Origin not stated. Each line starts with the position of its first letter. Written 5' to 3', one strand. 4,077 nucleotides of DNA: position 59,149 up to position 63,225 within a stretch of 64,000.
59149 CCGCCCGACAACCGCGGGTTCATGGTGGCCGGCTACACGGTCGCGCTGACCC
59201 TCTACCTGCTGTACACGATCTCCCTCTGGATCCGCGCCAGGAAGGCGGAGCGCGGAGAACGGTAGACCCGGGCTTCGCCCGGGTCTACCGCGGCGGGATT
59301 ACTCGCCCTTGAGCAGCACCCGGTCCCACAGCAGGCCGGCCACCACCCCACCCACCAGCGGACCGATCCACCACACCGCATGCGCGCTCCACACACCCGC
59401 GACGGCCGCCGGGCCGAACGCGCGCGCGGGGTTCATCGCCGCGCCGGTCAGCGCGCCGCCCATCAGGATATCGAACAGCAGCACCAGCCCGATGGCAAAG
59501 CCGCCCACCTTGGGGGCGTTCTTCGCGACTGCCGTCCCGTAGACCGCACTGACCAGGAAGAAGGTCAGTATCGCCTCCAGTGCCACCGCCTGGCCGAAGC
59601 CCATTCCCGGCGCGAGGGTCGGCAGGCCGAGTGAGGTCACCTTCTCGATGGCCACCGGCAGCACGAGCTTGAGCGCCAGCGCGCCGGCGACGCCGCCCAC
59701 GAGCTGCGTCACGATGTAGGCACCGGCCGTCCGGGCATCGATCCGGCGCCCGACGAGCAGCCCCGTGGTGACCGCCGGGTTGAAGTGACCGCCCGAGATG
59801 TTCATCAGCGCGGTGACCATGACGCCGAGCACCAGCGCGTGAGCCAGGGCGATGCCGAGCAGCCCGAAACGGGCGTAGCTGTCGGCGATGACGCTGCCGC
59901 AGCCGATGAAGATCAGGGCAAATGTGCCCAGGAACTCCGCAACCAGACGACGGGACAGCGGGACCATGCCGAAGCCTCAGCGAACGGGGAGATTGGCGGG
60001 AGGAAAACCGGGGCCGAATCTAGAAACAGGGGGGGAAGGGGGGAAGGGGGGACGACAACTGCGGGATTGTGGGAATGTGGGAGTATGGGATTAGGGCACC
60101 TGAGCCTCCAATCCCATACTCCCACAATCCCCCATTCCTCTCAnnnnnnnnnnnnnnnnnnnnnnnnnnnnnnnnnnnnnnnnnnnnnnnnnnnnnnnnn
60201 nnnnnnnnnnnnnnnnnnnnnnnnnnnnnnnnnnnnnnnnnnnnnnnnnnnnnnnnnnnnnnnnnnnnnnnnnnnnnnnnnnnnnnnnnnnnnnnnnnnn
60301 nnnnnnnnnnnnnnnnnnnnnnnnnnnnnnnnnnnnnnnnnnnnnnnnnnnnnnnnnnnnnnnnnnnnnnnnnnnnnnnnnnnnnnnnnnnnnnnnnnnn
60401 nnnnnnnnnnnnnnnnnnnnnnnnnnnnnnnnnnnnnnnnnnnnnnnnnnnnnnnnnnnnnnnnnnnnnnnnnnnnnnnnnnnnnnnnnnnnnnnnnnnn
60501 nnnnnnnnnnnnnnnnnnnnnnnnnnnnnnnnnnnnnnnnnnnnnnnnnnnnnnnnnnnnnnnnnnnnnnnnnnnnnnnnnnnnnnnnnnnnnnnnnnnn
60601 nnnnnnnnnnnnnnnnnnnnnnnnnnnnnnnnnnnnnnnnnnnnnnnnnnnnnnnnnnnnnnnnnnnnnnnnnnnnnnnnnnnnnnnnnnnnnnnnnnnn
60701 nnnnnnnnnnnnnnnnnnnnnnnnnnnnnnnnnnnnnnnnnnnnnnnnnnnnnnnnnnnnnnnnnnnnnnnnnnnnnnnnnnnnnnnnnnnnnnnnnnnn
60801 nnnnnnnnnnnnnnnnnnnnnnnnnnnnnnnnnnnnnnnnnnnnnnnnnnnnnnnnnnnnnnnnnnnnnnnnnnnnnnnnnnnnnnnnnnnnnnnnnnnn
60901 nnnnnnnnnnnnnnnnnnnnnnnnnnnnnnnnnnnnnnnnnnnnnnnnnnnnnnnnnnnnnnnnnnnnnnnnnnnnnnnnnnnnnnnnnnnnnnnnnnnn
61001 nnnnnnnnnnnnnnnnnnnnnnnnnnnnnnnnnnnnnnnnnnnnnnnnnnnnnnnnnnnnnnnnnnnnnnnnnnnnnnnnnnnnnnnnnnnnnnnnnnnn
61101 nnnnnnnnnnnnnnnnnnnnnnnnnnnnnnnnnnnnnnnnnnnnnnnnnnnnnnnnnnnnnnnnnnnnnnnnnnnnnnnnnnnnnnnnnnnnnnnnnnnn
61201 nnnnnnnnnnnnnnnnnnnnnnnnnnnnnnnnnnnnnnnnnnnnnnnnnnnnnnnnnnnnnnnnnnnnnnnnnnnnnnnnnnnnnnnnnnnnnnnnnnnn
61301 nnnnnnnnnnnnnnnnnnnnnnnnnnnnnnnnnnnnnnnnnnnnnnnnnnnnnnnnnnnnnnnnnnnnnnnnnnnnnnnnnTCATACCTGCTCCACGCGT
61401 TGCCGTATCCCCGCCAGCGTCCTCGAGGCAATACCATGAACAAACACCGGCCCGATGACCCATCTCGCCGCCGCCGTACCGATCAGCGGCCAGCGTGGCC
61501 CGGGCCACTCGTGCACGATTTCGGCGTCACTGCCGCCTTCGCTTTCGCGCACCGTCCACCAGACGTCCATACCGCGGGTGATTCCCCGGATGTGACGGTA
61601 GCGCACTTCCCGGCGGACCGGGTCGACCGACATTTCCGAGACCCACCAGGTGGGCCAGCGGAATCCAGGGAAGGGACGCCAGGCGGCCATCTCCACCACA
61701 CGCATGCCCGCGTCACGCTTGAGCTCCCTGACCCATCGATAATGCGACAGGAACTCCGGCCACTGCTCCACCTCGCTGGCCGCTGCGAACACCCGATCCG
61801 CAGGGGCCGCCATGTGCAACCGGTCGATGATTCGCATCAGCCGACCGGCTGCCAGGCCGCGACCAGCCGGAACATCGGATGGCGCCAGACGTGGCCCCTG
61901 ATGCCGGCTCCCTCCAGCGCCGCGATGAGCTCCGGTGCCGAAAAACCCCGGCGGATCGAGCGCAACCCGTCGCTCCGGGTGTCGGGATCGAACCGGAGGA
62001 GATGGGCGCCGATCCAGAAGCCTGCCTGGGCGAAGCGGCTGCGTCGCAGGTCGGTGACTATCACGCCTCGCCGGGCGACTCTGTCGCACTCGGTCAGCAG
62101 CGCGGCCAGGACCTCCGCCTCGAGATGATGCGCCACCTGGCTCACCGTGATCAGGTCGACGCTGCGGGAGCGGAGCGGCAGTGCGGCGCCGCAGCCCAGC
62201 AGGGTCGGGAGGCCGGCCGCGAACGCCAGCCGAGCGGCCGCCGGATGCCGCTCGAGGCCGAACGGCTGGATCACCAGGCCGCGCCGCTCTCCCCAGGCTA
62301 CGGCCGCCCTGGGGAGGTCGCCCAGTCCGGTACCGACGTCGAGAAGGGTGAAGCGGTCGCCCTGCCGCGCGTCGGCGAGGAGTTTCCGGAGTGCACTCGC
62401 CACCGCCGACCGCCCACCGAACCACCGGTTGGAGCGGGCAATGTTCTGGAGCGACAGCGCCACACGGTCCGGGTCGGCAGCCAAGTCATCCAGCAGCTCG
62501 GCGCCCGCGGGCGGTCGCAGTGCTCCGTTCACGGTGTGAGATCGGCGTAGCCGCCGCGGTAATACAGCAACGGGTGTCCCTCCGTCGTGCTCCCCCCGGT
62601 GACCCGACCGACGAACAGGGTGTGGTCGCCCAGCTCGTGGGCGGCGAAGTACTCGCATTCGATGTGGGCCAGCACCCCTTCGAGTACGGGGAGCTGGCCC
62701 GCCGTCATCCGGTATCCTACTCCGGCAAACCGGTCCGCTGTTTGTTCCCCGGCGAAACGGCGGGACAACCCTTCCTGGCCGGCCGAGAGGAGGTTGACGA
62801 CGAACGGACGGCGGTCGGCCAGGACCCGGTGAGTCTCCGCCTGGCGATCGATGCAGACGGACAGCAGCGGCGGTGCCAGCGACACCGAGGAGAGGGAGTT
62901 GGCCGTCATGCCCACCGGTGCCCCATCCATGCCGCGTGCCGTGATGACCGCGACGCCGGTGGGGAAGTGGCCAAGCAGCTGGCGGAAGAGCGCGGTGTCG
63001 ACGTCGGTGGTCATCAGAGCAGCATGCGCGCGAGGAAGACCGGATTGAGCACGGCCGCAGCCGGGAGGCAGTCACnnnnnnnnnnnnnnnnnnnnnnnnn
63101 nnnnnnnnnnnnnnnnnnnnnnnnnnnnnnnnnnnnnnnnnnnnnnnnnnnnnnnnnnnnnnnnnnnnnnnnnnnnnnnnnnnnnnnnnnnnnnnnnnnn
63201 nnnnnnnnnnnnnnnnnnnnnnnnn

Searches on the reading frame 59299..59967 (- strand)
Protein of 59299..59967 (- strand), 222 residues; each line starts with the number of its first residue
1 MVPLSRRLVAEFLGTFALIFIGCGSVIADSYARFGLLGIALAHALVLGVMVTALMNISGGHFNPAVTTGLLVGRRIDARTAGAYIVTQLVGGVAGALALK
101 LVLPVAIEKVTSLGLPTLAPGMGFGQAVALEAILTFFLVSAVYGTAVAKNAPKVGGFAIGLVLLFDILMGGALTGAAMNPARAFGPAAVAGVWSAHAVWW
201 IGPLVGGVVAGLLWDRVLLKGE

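Call 43: search_protein_families(library=pfam, proteins=[window:59299-59967:-], max_evalue=0.00001)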
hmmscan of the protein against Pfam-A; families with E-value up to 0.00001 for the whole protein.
window:59299-59967:- (222 aa): 1 family
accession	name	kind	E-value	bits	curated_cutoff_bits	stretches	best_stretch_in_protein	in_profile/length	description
PF00230.25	MIP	-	3e-56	191.1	25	1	4-213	7-221/222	Major intrinsic protein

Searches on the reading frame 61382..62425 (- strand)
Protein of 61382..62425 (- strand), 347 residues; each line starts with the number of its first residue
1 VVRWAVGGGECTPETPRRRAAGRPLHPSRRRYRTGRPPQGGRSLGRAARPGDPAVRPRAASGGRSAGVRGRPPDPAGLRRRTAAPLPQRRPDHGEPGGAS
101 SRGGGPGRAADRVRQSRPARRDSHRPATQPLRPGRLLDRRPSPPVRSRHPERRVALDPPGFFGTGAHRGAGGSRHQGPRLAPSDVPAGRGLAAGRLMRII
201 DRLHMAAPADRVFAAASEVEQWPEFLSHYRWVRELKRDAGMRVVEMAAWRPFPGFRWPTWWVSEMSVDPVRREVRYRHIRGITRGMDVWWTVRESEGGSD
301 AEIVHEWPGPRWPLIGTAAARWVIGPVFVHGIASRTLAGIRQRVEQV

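Call 43: search_protein_families(library=pfam, proteins=[window:61382-62425:-], max_evalue=0.00001)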
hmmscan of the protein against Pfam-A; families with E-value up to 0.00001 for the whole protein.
window:61382-62425:- (347 aa): 1 family
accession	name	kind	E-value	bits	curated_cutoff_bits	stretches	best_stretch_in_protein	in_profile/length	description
PF03364.25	Polyketide_cyc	-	6.1e-07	30.2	23.4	1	205-318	1-109/126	Polyketide cyclase / dehydrase and lipid transport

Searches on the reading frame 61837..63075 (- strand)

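Call 43: search_protein_families(library=pfam, proteins=[window:61837-63075:-], max_evalue=0.00001)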
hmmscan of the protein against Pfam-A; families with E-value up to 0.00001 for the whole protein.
window:61837-63075:- (412 aa): 1 family
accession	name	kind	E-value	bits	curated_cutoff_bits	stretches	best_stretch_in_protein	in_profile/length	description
PF08241.18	Methyltransf_11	-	2.1e-06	28.7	21.2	1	245-338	1-91/95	Methyltransferase domain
